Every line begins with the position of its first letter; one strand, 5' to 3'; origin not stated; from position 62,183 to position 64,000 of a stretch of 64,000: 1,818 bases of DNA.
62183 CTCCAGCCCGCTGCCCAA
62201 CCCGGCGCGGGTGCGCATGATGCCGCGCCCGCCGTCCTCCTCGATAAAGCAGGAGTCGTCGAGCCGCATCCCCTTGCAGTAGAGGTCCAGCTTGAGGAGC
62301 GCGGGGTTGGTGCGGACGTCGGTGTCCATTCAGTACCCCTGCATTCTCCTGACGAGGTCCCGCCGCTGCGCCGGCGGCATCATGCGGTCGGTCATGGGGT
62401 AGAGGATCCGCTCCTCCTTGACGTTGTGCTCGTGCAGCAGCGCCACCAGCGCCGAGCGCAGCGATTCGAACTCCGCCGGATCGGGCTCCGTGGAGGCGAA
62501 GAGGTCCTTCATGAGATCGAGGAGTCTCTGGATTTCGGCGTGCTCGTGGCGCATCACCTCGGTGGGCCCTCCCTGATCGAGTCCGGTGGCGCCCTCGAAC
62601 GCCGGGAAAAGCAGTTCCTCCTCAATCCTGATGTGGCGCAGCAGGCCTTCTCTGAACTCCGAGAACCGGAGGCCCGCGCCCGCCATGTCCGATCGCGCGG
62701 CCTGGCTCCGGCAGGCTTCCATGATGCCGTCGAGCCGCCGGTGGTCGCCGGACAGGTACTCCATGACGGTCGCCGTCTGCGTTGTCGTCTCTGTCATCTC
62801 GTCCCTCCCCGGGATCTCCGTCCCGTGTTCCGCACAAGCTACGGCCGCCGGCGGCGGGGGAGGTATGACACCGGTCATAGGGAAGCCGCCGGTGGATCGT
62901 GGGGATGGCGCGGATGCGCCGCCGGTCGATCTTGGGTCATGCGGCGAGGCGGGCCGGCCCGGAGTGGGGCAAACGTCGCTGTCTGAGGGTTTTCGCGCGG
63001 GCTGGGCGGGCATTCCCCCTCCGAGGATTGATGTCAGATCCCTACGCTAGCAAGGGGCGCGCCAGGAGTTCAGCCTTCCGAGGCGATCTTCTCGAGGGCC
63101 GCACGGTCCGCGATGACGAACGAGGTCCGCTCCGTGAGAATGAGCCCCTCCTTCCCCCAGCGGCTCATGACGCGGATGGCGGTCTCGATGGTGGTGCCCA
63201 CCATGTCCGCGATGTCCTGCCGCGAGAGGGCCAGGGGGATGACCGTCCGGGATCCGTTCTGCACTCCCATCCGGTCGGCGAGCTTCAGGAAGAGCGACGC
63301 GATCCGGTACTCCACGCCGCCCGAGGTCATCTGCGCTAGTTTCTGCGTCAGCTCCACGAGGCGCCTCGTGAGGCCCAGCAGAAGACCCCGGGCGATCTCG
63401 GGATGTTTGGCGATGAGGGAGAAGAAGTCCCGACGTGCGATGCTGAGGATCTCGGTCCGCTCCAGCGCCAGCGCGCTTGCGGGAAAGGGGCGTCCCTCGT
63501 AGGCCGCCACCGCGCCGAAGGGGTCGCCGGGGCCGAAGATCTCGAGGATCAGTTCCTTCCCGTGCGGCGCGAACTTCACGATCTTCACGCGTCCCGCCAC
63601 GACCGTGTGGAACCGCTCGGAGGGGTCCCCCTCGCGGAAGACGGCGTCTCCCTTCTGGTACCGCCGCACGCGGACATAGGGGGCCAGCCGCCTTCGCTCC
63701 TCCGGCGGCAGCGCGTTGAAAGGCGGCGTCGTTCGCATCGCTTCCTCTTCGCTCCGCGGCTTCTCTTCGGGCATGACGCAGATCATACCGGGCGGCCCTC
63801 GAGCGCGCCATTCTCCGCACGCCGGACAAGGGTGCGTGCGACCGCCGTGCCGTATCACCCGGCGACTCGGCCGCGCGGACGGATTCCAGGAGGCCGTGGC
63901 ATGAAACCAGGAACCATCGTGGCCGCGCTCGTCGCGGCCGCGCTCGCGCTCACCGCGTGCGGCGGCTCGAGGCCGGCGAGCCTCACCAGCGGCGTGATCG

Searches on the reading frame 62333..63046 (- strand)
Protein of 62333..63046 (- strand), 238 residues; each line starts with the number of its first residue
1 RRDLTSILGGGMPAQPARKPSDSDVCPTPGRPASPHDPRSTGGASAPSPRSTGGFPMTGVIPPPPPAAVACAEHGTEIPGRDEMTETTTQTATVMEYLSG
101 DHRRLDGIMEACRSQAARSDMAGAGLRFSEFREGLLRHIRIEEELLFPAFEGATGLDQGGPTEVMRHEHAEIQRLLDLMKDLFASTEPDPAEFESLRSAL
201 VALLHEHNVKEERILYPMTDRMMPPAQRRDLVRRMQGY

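Call 27: search_protein_families(library=pfam, proteins=[window:62333-63046:-], max_evalue=0.001)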
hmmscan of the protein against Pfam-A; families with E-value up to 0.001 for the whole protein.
window:62333-63046:- (238 aa): 1 family
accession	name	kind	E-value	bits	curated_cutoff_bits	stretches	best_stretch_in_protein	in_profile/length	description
PF01814.28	Hemerythrin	-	1.2e-21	78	25.3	1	96-218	4-126/127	Hemerythrin HHE cation binding domain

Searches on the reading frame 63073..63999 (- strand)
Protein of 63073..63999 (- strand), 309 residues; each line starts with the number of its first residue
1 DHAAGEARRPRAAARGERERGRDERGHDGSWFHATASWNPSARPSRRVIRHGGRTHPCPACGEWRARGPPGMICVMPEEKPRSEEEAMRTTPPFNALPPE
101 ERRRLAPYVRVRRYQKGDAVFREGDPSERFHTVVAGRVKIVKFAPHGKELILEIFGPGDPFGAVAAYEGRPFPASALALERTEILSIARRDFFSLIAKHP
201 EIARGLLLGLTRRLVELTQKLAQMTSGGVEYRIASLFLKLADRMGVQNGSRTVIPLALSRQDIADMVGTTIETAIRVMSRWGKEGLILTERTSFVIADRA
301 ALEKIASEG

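Call 27: search_protein_families(library=pfam, proteins=[window:63073-63999:-], max_evalue=0.001)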
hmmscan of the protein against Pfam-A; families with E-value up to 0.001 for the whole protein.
window:63073-63999:- (309 aa): 3 families
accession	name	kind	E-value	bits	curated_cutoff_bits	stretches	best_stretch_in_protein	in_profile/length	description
PF00027.35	cNMP_binding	-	7.4e-23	80.8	27.5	1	112-199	2-89/89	Cyclic nucleotide-binding domain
PF13545.12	HTH_Crp_2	-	4e-17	62.4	27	1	232-305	2-70/70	Crp-like helix-turn-helix domain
PF00325.26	Crp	-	2e-10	40.7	21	1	256-287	1-32/32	Bacterial regulatory proteins, crp family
